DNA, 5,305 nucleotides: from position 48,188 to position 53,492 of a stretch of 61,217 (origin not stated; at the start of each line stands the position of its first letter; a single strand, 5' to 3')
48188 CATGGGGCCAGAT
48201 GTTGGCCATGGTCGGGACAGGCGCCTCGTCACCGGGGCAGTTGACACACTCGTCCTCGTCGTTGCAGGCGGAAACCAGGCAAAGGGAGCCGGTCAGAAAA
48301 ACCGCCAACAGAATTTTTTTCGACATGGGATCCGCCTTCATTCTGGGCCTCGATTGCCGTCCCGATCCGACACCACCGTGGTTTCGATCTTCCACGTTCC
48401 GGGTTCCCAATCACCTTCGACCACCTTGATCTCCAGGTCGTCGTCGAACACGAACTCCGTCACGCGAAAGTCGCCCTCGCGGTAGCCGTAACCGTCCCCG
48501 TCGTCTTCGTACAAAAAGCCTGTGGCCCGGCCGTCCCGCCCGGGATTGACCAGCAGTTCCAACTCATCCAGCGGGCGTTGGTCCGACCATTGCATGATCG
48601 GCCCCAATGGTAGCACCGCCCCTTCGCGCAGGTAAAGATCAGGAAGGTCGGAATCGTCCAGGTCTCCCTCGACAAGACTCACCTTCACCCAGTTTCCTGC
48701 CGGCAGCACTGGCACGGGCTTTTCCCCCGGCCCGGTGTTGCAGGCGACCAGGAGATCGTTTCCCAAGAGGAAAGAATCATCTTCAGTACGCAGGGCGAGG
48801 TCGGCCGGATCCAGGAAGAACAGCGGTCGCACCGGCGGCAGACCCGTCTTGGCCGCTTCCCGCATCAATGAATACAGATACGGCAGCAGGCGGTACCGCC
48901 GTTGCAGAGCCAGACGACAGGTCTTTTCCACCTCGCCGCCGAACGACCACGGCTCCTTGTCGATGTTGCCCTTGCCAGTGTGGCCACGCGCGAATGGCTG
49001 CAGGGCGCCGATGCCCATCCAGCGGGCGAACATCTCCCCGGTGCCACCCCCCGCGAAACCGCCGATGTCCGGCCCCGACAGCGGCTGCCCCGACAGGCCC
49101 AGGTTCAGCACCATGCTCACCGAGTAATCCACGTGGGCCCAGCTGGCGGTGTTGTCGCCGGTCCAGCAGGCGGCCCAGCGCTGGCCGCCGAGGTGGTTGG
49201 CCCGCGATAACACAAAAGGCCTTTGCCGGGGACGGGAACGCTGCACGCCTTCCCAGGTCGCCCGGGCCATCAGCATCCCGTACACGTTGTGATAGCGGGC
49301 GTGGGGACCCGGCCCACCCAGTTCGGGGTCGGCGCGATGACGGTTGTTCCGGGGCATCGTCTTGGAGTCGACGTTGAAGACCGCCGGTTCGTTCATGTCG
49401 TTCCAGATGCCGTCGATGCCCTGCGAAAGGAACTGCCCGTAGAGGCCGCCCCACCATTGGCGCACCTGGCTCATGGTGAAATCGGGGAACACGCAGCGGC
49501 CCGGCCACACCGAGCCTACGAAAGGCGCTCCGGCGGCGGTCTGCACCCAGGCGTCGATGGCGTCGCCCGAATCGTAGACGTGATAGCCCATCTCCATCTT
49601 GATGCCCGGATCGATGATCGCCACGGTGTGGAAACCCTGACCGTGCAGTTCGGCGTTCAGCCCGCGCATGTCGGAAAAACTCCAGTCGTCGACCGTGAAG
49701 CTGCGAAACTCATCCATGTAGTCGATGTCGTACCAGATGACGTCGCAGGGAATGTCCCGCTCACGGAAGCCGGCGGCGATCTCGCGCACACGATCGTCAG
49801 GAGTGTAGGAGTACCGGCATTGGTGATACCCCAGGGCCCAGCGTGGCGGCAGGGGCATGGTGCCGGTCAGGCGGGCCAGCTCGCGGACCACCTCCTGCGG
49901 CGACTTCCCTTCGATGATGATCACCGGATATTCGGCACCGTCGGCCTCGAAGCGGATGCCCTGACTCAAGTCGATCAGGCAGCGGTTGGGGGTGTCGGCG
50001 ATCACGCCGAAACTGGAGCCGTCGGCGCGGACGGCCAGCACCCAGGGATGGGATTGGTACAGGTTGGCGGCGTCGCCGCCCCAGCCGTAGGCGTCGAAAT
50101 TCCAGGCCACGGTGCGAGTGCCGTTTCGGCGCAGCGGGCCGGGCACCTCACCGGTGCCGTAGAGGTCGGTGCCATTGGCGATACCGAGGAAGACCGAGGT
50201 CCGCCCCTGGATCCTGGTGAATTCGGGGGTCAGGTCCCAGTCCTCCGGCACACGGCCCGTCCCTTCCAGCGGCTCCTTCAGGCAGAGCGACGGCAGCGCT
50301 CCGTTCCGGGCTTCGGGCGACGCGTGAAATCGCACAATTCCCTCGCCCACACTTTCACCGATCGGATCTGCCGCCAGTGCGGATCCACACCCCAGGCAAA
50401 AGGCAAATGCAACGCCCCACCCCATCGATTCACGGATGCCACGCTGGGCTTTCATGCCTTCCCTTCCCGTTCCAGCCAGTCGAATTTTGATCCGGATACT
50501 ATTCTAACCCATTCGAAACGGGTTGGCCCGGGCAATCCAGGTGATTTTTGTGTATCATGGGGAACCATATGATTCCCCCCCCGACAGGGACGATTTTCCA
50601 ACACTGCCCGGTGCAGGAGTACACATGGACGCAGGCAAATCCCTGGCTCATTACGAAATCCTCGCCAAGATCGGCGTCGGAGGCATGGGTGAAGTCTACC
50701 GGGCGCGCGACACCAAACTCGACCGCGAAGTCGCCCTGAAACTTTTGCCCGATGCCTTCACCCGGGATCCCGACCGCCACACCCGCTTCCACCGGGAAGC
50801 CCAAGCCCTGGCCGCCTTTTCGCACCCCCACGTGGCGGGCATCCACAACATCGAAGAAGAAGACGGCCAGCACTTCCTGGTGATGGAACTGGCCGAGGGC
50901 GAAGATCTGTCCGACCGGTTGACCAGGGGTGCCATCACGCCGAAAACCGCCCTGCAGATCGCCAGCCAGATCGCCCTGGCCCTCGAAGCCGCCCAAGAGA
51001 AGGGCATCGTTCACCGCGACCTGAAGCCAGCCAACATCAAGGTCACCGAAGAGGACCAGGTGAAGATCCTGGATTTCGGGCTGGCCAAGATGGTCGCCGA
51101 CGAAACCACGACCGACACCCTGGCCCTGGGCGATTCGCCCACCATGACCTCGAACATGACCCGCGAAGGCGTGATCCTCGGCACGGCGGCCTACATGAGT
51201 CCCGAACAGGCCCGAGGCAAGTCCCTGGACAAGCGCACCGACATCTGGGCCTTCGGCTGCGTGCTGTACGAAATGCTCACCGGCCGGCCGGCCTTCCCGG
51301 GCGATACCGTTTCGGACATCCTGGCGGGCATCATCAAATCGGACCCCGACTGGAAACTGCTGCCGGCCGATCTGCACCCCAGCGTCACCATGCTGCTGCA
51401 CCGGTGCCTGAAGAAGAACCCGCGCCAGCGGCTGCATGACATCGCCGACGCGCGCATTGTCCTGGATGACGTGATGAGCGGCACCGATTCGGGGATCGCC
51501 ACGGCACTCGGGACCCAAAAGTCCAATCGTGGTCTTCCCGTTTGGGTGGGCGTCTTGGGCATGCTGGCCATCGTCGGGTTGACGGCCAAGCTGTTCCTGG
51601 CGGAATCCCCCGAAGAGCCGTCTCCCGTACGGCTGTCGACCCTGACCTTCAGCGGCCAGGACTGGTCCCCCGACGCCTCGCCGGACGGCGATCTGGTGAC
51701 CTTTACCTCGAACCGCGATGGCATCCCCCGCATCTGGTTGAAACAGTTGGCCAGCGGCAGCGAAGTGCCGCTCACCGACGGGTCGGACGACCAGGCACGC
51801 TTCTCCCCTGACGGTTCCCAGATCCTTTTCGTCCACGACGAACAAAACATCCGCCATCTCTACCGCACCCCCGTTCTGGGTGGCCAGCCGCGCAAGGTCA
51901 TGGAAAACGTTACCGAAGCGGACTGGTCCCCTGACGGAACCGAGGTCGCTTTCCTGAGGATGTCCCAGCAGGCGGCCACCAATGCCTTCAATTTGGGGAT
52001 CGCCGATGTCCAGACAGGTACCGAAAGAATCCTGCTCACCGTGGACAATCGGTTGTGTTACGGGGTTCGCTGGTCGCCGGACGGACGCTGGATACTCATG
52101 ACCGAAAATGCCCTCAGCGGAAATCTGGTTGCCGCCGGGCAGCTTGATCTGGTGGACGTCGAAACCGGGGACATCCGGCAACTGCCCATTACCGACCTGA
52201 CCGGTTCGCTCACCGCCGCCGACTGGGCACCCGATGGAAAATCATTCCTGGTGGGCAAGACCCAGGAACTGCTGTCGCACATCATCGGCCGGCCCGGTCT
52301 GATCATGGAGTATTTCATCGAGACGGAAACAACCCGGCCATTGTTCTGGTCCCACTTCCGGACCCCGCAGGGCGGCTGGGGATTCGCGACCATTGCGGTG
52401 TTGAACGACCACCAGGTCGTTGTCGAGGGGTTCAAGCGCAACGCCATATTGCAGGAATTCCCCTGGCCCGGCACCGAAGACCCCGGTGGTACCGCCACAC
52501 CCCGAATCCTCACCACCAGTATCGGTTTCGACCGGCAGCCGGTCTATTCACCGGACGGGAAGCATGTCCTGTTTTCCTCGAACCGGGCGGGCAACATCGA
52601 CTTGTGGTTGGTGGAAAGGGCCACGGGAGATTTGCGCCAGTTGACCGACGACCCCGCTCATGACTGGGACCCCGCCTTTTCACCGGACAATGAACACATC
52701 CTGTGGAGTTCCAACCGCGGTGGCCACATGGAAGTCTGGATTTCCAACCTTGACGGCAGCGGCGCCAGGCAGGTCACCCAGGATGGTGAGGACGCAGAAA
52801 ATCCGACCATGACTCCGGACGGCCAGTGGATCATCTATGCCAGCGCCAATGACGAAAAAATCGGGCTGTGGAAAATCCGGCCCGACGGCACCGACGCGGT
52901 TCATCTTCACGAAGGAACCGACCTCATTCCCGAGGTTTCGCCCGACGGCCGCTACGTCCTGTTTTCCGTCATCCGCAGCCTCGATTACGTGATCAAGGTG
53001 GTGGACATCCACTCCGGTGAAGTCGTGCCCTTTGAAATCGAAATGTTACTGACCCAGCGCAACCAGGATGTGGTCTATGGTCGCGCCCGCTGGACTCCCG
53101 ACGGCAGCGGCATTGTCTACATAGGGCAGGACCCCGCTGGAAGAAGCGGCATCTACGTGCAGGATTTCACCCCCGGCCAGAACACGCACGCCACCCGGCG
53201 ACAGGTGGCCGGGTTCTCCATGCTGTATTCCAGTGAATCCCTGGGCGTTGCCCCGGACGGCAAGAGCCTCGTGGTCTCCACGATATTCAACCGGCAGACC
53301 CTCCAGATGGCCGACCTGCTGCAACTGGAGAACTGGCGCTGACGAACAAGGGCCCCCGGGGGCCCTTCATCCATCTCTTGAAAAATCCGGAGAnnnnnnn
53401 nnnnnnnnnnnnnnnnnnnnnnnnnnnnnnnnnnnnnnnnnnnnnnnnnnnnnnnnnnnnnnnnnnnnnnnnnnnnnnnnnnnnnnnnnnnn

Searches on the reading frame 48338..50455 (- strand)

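Call 40: search_protein_families(library=pfam, proteins=[window:48338-50455:-], max_evalue=0.01)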
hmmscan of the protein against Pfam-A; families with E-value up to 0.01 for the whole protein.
window:48338-50455:- (705 aa): 4 families
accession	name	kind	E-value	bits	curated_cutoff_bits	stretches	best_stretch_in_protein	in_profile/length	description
PF01055.32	Glyco_hydro_31_2nd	-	8.3e-116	387.3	23.5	1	201-530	2-328/328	Glycosyl hydrolases family 31 TIM-barrel domain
PF13802.12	Gal_mutarotas_2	-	4.6e-14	53.5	27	1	85-162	105-184/184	Glycosyl hydrolase 31 N-terminal galactose mutarotase-like domain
PF17137.9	DUF5110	-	5e-10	39.7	27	1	631-685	1-57/71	Domain of unknown function (DUF5110)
PF21365.3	Glyco_hydro_31_3rd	-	9.5e-09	36.1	24.4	1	538-615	1-87/87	Glycosyl hydrolase family 31 C-terminal domain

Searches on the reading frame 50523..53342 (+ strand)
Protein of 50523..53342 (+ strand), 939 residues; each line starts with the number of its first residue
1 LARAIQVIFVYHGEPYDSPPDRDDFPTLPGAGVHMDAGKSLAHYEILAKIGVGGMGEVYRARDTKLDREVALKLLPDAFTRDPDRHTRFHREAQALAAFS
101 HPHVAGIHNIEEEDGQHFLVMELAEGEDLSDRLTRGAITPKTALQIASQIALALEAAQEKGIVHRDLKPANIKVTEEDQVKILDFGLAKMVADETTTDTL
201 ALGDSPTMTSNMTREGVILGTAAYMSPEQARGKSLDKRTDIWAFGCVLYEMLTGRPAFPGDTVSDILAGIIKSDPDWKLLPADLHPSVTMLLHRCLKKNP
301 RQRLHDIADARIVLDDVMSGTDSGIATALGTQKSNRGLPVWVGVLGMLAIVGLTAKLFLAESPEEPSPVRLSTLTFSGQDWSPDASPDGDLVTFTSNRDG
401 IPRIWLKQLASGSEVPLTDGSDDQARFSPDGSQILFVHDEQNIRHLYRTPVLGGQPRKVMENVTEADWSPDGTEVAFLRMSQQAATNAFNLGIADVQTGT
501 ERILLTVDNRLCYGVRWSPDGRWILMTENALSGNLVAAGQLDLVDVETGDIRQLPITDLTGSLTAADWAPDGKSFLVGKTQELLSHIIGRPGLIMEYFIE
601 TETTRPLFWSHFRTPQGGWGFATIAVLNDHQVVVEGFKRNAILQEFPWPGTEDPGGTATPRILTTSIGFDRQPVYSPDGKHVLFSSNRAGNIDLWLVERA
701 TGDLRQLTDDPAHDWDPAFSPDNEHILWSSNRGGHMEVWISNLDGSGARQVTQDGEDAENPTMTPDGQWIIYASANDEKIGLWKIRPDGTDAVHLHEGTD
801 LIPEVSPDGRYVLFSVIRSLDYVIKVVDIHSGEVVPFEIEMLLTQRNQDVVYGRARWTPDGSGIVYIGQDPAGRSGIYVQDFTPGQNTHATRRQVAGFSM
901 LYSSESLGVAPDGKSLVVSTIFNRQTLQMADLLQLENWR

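Call 40: search_protein_families(library=pfam, proteins=[window:50523-53342:+], max_evalue=0.01)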
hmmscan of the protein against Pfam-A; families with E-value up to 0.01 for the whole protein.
window:50523-53342:+ (939 aa): 13 families
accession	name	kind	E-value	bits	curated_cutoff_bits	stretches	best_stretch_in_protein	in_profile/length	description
PF00069.31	Pkinase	-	1.2e-50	172.8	31.7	1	44-304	1-252/263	Protein kinase domain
PF07714.23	PK_Tyr_Ser-Thr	-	5.3e-37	128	23.1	1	46-304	3-249/258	Protein tyrosine and serine/threonine kinase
PF07676.18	PD40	-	7e-37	125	20.9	2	662-695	3-37/38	WD40-like Beta Propeller Repeat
PF25174.1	Beta-prop_THOC3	-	1.4e-13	50.9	305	2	674-834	95-247/272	THOC3 beta-propeller domain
PF00930.27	DPPIV_N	-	4.8e-13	49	22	0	676-757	1-84/354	Dipeptidyl peptidase IV (DPP IV) N-terminal region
PF01636.29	APH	-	5e-09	36.7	23.2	2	145-189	149-198/239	Phosphotransferase enzyme family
PF03109.22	ABC1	-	1.2e-08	34.8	22.9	1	110-198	136-224/244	ABC1 atypical kinase-like domain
PF00400.38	WD40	-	6.3e-05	23.8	27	0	513-525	15-27/39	WD domain, G-beta repeat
PF25460.1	Beta-prop_Aladin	-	0.00018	21.2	171.1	0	461-529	111-173/340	Aladin seven-bladed propeller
PF08662.17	eIF2A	-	0.002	18.5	20.5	0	462-577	61-160/194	Eukaryotic translation initiation factor eIF2A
PF02897.21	Peptidase_S9_N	-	0.0024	17.2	24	0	804-875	130-196/414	Prolyl oligopeptidase, N-terminal beta-propeller domain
PF12330.14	Haspin_kinase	-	0.0055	16.2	25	1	113-191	179-256/364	Haspin like kinase domain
PF14583.12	Pectate_lyase22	-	0.0058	15.8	30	0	672-698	355-381/386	Oligogalacturonate lyase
